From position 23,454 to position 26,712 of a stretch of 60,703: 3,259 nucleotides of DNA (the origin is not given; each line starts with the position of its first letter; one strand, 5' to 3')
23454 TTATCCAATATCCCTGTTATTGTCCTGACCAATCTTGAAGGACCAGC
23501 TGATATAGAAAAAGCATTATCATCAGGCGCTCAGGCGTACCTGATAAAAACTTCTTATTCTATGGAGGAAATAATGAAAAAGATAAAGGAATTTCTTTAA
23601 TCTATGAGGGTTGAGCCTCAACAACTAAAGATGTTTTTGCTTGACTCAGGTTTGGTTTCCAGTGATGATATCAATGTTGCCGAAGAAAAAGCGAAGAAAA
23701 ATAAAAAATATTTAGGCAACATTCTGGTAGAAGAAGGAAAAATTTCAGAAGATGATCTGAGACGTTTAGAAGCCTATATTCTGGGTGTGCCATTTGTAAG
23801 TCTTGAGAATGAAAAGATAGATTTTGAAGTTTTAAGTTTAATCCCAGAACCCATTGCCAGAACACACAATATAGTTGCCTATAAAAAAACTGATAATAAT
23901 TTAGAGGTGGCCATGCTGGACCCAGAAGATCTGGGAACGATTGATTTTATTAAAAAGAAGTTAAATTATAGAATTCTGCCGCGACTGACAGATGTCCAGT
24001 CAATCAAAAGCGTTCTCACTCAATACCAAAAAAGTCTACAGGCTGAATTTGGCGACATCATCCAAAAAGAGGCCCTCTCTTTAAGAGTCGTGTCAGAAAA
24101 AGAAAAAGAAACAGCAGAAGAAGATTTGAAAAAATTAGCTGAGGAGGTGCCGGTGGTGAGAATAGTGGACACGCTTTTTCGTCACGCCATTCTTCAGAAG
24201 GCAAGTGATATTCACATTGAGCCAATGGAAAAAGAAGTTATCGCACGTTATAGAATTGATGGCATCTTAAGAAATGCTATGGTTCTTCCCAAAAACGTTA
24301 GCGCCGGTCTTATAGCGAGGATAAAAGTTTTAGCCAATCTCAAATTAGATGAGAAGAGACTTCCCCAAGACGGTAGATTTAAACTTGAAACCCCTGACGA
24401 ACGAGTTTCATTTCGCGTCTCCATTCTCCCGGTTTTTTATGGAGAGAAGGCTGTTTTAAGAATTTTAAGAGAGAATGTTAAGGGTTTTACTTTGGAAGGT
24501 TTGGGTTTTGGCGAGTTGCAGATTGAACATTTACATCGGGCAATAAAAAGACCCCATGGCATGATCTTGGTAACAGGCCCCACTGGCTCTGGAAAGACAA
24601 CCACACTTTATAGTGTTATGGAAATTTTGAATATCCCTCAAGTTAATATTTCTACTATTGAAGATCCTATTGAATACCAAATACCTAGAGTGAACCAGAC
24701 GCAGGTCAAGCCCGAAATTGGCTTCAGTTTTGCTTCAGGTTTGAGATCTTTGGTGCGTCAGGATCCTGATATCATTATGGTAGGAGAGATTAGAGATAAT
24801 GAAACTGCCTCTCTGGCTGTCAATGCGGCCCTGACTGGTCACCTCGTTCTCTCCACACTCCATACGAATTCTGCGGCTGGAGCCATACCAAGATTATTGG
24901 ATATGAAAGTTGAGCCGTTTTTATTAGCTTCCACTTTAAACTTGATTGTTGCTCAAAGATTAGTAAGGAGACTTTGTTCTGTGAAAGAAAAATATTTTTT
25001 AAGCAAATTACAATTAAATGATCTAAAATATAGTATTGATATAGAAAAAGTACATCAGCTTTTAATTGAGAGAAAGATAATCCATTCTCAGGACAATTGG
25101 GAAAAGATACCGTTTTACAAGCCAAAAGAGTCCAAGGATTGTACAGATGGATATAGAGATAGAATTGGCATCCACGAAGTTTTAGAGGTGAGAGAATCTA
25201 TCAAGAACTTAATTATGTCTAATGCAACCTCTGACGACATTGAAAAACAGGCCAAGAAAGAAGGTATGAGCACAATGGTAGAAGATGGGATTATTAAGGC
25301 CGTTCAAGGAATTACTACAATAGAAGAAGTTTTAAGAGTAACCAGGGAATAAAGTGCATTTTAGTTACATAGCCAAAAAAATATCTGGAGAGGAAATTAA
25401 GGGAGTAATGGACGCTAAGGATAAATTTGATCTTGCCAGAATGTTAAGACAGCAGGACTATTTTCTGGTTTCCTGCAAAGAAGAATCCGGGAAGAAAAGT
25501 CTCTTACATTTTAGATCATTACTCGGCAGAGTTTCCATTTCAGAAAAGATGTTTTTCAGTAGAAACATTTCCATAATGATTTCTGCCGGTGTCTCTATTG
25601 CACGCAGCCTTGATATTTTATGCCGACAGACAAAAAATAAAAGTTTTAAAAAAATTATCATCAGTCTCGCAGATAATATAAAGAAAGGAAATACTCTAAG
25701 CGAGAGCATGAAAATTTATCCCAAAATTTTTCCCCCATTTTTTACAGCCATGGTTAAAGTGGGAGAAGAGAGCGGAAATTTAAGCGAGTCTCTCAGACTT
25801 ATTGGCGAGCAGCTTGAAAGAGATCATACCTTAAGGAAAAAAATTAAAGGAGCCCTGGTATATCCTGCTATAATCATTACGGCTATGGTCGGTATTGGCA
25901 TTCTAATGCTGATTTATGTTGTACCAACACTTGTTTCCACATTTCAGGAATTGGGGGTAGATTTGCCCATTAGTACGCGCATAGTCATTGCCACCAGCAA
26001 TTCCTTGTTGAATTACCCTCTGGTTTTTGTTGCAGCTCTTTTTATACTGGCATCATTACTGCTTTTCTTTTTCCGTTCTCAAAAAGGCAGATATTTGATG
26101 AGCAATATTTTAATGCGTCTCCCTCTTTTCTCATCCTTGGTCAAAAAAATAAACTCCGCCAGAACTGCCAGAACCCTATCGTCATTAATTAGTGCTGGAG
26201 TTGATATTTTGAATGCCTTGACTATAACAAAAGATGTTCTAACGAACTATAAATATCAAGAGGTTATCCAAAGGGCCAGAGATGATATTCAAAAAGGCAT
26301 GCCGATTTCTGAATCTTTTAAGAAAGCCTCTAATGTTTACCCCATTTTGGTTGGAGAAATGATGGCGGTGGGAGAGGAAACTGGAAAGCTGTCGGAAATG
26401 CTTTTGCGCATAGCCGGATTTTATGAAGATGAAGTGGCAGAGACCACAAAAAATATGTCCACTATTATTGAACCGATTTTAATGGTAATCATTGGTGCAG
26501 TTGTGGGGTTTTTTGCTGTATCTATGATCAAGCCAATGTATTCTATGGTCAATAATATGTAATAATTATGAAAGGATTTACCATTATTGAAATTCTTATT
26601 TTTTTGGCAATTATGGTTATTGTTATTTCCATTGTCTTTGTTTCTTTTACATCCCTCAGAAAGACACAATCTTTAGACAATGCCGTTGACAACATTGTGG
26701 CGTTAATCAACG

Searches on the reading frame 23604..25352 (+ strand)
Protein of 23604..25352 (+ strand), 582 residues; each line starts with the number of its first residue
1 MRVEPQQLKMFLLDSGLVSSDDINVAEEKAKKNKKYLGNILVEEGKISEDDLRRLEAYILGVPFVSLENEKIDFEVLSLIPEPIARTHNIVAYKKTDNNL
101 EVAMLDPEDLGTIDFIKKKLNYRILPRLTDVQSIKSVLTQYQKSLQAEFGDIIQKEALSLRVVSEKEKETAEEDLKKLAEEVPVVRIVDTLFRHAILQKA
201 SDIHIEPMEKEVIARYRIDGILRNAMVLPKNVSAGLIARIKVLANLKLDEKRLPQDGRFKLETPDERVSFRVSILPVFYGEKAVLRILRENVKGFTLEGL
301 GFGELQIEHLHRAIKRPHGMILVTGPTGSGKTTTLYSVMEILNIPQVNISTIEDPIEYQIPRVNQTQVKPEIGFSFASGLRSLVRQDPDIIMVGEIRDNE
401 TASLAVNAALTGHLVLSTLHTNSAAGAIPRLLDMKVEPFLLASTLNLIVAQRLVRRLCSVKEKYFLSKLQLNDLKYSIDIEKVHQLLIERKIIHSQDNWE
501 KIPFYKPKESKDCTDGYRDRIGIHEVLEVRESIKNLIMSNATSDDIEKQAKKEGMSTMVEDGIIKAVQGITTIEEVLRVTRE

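Call 63: search_protein_families(library=pfam, proteins=[window:23604-25352:+], max_evalue=0.00001)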
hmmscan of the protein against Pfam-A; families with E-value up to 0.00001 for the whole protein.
window:23604-25352:+ (582 aa): 2 families
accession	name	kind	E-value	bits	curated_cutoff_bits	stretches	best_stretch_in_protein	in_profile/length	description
PF00437.27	T2SSE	-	1.2e-127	426.1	24.9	1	179-578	3-370/370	Type II/IV secretion system protein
PF05157.20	MshEN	-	1.2e-14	54.5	23.1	1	60-144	1-86/90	MshEN domain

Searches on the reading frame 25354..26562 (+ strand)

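Call 73: search_protein_families(library=ncbifam, proteins=[window:25354-26562:+], max_evalue=0.001)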
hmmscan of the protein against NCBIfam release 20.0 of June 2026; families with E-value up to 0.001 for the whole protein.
window:25354-26562:+ (402 aa): 6 families
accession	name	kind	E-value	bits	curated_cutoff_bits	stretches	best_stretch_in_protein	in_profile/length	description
TIGR02120.1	GspF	equivalog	4.5e-96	322.5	424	1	3-400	1-399/401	type II secretion system inner membrane protein GspF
NF052607.1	T4PiliAsmPilCThrm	equivalog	3.4e-86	289.9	700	1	3-401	4-403/406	type IV pilus assembly protein PilC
NF052606.1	T4PiliAsmPilCMyx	equivalog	4e-82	276.3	700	1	3-401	22-417/419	type IV pilus assembly protein PilC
NF007861.0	PRK10573.1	equivalog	3.8e-73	246.9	401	1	9-400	13-396/401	protein transport protein HofC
NF047826.1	T3SSXpsF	equivalog_domain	8.4e-69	232.3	650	1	3-401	4-403/405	type II secretion system protein XpsF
NF041012.2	T4P_ComGB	equivalog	3.6e-46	158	240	2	129-400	63-332/332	competence type IV pilus assembly protein ComGB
